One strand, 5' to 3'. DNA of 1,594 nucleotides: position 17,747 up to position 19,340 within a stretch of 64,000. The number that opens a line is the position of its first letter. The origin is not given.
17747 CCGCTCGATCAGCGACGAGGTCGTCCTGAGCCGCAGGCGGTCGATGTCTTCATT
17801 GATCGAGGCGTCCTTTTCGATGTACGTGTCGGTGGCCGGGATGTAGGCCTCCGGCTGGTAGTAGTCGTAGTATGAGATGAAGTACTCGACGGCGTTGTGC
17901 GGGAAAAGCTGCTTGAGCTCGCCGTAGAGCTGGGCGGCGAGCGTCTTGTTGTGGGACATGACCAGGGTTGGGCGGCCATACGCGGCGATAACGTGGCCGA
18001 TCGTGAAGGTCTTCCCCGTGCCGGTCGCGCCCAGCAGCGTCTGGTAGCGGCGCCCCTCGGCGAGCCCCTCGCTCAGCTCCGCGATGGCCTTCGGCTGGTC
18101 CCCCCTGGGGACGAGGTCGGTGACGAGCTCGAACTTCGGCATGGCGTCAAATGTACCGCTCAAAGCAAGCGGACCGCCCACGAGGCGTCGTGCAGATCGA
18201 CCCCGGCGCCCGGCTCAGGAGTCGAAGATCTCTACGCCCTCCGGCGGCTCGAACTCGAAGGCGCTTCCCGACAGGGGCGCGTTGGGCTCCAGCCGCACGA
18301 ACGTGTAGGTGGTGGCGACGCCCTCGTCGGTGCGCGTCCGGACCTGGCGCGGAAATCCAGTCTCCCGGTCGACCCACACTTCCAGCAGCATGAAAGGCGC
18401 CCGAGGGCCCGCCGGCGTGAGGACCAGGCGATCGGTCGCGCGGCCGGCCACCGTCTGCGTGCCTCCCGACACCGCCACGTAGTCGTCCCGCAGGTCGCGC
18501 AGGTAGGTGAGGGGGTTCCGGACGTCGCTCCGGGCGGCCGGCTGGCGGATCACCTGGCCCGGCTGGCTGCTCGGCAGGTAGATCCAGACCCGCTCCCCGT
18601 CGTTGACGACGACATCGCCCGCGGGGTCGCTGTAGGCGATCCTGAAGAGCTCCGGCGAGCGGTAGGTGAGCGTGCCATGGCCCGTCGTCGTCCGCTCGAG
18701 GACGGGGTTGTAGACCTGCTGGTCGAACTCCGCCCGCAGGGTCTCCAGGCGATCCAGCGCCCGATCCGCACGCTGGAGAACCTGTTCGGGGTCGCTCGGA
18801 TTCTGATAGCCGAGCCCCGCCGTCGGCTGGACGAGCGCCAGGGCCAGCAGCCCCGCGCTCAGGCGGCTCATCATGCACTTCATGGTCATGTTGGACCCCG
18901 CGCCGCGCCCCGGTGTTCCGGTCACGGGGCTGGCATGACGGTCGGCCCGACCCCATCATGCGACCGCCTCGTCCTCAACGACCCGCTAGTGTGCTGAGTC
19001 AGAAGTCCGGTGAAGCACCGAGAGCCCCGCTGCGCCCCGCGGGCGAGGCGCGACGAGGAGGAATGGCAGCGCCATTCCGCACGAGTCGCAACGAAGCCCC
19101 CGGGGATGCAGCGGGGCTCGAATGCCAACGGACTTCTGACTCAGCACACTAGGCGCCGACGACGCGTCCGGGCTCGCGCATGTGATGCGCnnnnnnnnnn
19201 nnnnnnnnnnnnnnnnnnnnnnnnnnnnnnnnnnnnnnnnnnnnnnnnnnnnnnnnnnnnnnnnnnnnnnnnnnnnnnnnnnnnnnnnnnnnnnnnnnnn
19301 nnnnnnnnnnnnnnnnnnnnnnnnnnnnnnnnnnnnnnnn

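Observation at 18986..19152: A 167-bp Correia/IS630-like palindromic MITE occurs twice, each time inserted into a CTAG that is the stop codon of a housekeeping gene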

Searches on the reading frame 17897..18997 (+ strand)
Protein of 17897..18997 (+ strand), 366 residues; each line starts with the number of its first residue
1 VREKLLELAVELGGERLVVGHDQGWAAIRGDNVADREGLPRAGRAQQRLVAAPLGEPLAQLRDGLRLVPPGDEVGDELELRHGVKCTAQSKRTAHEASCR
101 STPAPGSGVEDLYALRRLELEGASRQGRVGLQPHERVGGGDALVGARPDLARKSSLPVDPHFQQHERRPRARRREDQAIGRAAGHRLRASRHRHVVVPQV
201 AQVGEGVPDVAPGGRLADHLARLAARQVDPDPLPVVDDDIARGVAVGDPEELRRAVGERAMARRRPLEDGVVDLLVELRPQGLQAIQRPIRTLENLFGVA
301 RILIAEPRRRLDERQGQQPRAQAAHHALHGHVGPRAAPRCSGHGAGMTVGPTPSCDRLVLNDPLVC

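Call 11: search_protein_families(library=pfam, proteins=[window:17897-18997:+])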
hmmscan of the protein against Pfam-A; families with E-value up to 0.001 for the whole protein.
window:17897-18997:+ (366 aa): 0 families

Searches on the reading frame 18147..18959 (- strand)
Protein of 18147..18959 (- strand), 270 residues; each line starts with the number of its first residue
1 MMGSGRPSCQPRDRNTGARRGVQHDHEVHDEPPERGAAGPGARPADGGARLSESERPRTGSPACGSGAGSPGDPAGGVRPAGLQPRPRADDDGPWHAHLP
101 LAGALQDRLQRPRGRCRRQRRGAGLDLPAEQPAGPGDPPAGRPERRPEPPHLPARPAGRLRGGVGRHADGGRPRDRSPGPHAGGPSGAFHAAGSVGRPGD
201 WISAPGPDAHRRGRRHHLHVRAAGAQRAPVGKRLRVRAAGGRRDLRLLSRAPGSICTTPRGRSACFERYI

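Call 11: search_protein_families(library=pfam, proteins=[window:18147-18959:-])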
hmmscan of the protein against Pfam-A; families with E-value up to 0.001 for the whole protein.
window:18147-18959:- (270 aa): 0 families

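Call 40: search_protein_families(library=ncbifam, proteins=[window:18147-18959:-], max_evalue=0.01)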
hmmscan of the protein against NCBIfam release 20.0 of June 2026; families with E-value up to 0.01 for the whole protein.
window:18147-18959:- (270 aa): 0 families

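Call 70: search_protein_families(library=pfam, proteins=[window:18215-18925:-], max_evalue=0.01)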
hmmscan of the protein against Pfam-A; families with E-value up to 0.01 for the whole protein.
window:18215-18925:- (236 aa): 3 families
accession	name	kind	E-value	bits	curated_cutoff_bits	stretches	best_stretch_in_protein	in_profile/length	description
PF03548.22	LolA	-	7.7e-20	71.7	23.6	1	60-225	3-164/165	Outer membrane lipoprotein carrier protein LolA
PF03888.20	MucB_RseB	-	4.2e-06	26.9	22.3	1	105-221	57-172/178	MucB/RseB N-terminal domain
PF17131.11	LolA_like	-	7.6e-05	22.9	30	1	109-199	26-122/184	Outer membrane lipoprotein-sorting protein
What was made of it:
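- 18215..18925 (-): lolA, the next gene downstream of relA. Pfam LolA, 7.7e-20 (call 70).
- Checked: Two small corrections. lolA is ORF 18215-18925(-) (Pfam LolA, 7.7e-20; call 70), about 60 nt beyond the element.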

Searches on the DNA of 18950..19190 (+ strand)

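Call 12: search_dna_similar(query=window:18986-19152:+, collection=plasmids, mode=distant, max_evalue=0.001, max_rows=40)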
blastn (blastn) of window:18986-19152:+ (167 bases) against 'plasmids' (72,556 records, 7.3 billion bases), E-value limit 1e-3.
No match.

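Call 24: search_dna_similar(query=window:18984-19013:+, collection=plasmids, mode=distant, max_evalue=10, max_rows=60)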
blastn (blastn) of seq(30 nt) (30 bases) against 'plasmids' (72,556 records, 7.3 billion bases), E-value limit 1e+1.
Records with a match: 4; places in all: 4; records where one place covers at least 80% of the query: 1.
Best place of each record, by identity: 95-99% 3; 80-90% 1.
By first word of the organism name: Cupriavidus 2; Deinococcus 1; Rhodococcus 1.
By predicted mobility (MOB-suite, as given by PLSDB): non-mobilizable 2; conjugative 2.
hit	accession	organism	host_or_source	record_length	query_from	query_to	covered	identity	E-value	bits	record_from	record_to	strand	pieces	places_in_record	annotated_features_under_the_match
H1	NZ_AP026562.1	Deinococcus aetherius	-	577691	6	30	83%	88.0%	5e+0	33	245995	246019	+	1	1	alpha-N-arabinofuranosidase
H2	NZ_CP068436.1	Cupriavidus necator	heavy metal containmented soil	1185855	1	21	70%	95.2%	2e+0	35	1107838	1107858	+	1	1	none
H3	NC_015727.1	Cupriavidus necator N-1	soil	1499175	2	21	67%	95.0%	5e+0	33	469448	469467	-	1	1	record has no annotation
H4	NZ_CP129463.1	Rhodococcus sp. M8-35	cell culture,nitrile contaminated soil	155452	2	21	67%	95.0%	5e+0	33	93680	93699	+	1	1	none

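Call 25: get_annotated_region(hit=H2, flank=2500)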
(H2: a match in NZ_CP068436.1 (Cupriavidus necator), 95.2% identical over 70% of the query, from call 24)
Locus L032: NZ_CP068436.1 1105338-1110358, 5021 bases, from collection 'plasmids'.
description: Cupriavidus necator strain C39. plasmid p1, complete sequence
organism: Cupriavidus necator (NCBI taxid 106590)
taxonomy: Bacteria; Pseudomonadota; Betaproteobacteria; Burkholderiales; Burkholderiaceae; Cupriavidus; Cupriavidus necator
host: -; source: heavy metal containmented soil; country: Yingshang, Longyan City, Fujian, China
typing (MOB-suite, as given by PLSDB): non-mobilizable; replicon IncP
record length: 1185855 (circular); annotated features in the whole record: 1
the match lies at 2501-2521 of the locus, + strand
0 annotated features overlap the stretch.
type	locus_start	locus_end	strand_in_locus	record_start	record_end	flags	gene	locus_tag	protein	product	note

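Call 26: get_annotated_region(hit=H4, flank=2500)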
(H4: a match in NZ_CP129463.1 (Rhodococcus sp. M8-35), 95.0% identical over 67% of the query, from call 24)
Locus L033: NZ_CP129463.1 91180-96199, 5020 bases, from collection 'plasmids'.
description: Rhodococcus sp. M8-35 plasmid unnamed2
organism: Rhodococcus sp. M8-35 (NCBI taxid 3058401)
taxonomy: Bacteria; Actinomycetota; Actinomycetes; Mycobacteriales; Nocardiaceae; Rhodococcus; Rhodococcus sp. M8-35
host: -; source: cell culture,nitrile contaminated soil; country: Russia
typing (MOB-suite, as given by PLSDB): conjugative; relaxase MOBF; mating-pair formation MPF_T
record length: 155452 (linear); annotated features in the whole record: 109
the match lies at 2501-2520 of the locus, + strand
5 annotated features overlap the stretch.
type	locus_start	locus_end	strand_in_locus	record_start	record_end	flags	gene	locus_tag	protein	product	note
CDS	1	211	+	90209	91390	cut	-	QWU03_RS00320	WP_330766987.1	Re/Si-specific NAD(P)(+) transhydrogenase subunit alpha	GO:1902600 - proton transmembrane transport [Evidence IEA]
CDS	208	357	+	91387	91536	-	-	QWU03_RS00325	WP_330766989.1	hypothetical protein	-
CDS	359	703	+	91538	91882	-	-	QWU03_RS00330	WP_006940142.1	NAD(P) transhydrogenase subunit alpha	-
CDS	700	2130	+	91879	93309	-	-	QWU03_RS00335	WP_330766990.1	NAD(P)(+) transhydrogenase (Re/Si-specific) subunit beta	-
CDS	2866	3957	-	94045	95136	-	-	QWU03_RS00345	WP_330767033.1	IS110 family transposase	-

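Call 50: search_rna_families(source=window, start=18950, end=19190, threshold=evalue, max_evalue=10, show_alignments=2)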
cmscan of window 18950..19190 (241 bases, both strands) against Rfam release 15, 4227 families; matches with E-value up to 10: 5.
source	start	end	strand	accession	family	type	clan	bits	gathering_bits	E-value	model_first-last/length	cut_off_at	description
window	18986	19152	-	RF00926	MIR1151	Gene; miRNA;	-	32.3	90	0.0019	1-110/110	no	MIR1151 microRNA precursor family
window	19070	19134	-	RF02136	HTT-AS1_3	Gene; lncRNA;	-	14.8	70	1.1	1-60/60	no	HTT antisense RNA 1 conserved region 3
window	19024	19049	+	RF02885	SAM_VI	Cis-reg; riboswitch;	-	13.7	57.5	5.5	12-37/65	no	SAM-VI (S-adenosyl methionine) riboswitch aptamer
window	18983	19056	-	RF00194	Rubella_3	Cis-reg;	-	12.3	35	6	1-68/68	no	Rubella virus 3' cis-acting element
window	19016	19059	-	RF02136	HTT-AS1_3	Gene; lncRNA;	-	11.7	70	5.3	1-60/60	no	HTT antisense RNA 1 conserved region 3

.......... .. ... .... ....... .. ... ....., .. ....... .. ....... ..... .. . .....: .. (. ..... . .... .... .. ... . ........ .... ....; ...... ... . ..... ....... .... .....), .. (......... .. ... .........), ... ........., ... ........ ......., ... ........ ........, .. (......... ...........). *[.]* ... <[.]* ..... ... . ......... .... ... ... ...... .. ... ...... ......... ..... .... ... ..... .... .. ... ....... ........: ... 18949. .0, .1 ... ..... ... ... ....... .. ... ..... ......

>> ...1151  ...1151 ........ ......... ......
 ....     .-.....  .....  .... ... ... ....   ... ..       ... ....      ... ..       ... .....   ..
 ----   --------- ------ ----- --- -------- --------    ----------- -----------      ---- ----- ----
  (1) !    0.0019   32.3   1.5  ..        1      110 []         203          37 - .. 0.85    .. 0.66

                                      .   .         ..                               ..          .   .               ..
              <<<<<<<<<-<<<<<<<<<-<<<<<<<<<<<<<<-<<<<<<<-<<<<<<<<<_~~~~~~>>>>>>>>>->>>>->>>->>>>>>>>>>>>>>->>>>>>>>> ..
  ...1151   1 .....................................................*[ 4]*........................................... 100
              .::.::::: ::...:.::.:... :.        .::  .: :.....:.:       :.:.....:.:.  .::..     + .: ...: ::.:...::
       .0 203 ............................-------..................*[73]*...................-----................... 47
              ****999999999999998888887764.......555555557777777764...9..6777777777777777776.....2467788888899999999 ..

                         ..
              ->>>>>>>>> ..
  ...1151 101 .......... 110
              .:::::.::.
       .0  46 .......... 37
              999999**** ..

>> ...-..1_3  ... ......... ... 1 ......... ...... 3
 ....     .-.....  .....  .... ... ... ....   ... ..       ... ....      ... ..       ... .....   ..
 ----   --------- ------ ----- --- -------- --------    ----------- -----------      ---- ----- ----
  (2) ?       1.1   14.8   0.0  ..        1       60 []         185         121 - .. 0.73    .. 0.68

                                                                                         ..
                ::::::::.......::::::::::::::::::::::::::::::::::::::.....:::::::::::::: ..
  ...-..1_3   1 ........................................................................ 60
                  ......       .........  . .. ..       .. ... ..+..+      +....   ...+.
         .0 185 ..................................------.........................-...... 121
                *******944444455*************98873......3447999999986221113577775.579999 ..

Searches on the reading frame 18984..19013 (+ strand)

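Call 40: search_protein_families(library=ncbifam, proteins=[L032:2516-2827:-], max_evalue=0.01)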
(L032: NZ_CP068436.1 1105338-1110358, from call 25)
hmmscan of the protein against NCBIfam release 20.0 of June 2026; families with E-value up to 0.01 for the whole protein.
L032:2516-2827:- (103 aa): 2 families
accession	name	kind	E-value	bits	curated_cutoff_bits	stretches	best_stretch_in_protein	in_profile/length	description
NF033545.0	transpos_IS630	equivalog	2e-19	70.2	100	1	5-79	223-296/299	IS630 family transposase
NF033577.2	transpos_IS481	equivalog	0.0087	15.6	224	1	21-83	206-268/284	IS481 family transposase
